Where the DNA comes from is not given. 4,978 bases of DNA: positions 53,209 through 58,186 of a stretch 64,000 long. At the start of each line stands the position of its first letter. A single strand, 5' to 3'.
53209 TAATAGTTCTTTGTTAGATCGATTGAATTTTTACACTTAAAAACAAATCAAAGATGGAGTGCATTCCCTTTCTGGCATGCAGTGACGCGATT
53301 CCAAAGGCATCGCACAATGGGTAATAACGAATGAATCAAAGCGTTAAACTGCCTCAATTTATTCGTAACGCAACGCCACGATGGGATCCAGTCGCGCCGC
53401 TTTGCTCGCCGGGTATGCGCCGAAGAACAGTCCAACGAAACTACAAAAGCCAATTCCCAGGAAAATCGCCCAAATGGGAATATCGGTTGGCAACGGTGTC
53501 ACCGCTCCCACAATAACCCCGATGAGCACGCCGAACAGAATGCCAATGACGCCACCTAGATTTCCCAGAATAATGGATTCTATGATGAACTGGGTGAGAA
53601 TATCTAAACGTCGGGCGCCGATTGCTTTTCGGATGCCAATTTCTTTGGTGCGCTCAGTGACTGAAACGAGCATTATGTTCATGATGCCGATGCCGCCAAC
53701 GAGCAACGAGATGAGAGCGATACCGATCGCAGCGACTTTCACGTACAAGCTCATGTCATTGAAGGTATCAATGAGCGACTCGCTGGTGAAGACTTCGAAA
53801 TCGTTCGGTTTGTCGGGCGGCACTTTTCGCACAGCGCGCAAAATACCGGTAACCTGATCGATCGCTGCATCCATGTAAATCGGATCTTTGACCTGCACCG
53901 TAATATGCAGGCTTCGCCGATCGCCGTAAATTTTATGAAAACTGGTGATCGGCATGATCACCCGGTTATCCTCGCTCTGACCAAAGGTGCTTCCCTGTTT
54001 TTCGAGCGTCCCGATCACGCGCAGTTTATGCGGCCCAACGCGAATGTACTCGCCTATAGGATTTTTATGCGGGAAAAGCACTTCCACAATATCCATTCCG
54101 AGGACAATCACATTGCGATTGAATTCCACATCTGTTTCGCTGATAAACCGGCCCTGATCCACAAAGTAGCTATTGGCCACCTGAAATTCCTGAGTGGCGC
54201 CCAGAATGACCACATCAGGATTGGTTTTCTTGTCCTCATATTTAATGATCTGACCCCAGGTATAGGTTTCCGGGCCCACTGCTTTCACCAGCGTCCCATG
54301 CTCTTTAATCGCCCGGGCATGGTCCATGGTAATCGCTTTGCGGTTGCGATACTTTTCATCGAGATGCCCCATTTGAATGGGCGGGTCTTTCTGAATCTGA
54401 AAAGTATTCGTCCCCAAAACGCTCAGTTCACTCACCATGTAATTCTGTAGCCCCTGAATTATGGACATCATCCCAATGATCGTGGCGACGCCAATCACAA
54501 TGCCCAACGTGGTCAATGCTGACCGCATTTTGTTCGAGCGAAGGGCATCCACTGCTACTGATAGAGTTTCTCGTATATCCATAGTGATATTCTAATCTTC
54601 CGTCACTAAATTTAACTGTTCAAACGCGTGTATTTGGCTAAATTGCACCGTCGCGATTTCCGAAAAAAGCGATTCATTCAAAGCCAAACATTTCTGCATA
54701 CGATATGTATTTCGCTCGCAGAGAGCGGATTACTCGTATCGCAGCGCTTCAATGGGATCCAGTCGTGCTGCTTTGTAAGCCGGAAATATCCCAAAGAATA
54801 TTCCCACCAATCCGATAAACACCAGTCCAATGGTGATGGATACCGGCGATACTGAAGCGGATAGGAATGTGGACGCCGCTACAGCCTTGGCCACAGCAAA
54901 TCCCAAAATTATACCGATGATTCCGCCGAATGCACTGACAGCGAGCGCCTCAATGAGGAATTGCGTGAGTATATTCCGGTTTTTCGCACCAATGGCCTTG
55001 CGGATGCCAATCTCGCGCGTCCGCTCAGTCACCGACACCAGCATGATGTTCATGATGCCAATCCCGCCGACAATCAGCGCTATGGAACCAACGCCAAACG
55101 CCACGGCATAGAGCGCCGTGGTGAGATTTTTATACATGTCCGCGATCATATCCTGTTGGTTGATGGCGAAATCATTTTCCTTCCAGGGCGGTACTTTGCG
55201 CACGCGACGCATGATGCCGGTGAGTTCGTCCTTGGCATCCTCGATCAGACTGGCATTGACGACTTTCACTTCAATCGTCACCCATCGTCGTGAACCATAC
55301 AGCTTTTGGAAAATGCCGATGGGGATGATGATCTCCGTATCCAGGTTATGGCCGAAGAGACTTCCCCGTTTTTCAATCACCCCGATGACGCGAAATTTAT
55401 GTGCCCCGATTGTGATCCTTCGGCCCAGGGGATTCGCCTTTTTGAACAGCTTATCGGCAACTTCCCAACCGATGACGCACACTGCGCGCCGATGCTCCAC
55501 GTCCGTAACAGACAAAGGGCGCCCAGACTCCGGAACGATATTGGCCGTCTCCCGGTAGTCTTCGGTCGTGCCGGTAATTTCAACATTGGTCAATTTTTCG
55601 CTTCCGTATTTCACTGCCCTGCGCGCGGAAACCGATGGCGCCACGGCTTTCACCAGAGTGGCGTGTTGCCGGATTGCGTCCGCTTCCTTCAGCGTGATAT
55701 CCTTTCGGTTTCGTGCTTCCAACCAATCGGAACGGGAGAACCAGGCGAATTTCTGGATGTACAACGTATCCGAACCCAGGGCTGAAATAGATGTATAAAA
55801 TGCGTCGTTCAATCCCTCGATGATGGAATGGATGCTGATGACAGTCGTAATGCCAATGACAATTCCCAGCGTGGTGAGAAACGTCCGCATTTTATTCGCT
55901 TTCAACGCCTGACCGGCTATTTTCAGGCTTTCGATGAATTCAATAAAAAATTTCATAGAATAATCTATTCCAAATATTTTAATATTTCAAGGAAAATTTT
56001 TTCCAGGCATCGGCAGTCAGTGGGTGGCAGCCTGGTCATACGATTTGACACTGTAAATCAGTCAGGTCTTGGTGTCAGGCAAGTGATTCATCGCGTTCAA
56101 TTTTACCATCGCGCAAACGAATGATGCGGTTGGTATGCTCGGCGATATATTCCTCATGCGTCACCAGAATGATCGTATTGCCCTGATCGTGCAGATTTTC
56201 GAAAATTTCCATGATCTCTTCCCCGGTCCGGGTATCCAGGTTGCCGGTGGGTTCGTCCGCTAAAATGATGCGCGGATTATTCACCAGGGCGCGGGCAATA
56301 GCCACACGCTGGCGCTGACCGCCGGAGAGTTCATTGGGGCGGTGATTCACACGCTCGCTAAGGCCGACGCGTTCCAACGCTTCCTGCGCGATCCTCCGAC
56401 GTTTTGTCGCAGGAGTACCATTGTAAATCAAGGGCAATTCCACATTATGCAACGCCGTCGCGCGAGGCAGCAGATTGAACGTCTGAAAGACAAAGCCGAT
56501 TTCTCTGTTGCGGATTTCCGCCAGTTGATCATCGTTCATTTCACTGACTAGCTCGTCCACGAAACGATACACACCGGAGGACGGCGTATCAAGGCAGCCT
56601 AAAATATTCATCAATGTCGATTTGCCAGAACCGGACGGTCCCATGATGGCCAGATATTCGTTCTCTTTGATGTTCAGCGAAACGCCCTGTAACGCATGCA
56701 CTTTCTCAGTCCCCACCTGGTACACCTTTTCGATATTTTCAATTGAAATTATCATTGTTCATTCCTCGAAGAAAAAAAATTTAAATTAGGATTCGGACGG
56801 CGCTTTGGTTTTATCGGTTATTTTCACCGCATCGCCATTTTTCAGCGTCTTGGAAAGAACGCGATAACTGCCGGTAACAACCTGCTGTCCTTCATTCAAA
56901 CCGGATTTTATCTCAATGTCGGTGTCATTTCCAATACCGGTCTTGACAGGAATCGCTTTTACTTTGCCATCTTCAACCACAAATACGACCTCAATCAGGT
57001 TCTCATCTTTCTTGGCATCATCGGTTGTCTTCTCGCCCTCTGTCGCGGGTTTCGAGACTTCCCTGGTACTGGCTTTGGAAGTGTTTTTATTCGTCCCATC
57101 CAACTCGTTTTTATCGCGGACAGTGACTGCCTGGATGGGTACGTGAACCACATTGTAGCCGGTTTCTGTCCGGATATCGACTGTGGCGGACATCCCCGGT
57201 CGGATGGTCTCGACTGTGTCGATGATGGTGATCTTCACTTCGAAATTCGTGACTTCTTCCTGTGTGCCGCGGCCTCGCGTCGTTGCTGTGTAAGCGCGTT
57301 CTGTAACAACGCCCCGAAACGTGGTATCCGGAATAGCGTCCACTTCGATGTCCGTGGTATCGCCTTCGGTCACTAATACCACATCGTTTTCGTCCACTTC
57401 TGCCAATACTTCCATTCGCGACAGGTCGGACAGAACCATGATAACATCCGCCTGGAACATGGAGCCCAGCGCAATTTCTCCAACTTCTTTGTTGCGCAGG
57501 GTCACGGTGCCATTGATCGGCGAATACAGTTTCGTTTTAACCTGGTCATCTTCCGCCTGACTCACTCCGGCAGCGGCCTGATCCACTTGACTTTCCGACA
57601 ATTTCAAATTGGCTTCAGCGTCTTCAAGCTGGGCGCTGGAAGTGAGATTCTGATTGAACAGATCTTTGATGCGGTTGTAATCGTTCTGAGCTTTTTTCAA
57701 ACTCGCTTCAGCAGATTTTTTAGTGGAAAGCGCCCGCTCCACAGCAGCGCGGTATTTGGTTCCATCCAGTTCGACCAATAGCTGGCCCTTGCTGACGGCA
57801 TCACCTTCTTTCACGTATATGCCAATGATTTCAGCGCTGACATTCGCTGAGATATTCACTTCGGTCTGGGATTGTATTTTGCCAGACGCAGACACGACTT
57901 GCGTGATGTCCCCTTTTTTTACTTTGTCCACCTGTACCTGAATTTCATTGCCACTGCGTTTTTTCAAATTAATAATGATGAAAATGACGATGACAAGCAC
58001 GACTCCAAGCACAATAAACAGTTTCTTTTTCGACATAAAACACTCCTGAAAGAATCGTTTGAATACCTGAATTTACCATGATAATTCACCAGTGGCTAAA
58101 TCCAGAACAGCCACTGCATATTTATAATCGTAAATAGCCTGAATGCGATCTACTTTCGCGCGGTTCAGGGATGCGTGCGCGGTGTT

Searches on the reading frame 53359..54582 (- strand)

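Call 44: search_protein_families(library=pfam, proteins=[window:53359-54582:-], max_evalue=0.00001)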
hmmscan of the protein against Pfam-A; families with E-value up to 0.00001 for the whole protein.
window:53359-54582:- (407 aa): 2 families
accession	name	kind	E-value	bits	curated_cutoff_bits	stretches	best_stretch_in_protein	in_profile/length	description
PF12704.14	MacB_PCD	-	1.2e-43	150.3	27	1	21-245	1-205/207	MacB-like periplasmic core domain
PF02687.27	FtsX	-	3.7e-21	75.9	25.5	1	288-400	3-120/120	FtsX-like permease C-terminal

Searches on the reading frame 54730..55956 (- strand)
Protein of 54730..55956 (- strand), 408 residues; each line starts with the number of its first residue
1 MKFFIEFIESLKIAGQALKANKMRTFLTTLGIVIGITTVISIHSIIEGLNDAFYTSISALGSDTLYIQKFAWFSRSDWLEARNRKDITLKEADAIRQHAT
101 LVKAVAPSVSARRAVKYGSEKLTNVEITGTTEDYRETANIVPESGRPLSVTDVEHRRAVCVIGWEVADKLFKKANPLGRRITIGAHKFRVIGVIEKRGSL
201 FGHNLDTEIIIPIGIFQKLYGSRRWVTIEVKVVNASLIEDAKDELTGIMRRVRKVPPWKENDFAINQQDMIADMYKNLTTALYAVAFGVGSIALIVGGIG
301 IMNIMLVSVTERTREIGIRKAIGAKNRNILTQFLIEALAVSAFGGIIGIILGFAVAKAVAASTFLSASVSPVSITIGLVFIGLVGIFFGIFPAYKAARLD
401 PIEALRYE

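Call 45: search_protein_families(library=pfam, proteins=[window:54730-55956:-], max_evalue=0.00001)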
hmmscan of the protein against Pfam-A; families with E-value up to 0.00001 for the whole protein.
window:54730-55956:- (408 aa): 2 families
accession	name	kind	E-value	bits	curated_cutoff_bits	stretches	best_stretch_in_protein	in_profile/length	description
PF12704.14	MacB_PCD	-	1.5e-43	150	27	1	25-246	1-205/207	MacB-like periplasmic core domain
PF02687.27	FtsX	-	4e-23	82.2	25.5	1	289-401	3-120/120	FtsX-like permease C-terminal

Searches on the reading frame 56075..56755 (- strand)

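Call 45: search_protein_families(library=pfam, proteins=[window:56075-56755:-], max_evalue=0.00001)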
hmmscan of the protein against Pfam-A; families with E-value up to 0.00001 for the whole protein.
window:56075-56755:- (226 aa): 3 families
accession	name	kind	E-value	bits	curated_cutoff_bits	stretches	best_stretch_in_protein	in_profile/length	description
PF00005.33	ABC_tran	-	1.2e-33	117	25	1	22-170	1-136/137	ABC transporter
PF13304.12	AAA_21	-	1.3e-07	32.4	27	0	140-204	235-302/304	AAA domain, putative AbiEii toxin, Type IV TA system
PF02463.25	SMC_N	-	1.2e-06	28.6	40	0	32-215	24-212/220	RecF/RecN/SMC N terminal domain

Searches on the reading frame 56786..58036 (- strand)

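Call 45: search_protein_families(library=pfam, proteins=[window:56786-58036:-], max_evalue=0.00001)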
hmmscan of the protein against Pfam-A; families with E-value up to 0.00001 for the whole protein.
window:56786-58036:- (416 aa): 3 families
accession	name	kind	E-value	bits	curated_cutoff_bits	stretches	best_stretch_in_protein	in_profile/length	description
PF16576.10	HlyD_D23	-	5.1e-18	65.6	30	1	45-246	3-183/214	Barrel-sandwich domain of CusB or HlyD membrane-fusion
PF13437.12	HlyD_3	-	3.7e-08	34.5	22.2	1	170-281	2-106/106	HlyD family secretion protein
PF13533.13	Biotin_lipoyl_2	-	8.8e-06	25.9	29.8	1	60-91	1-32/32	Biotin-lipoyl like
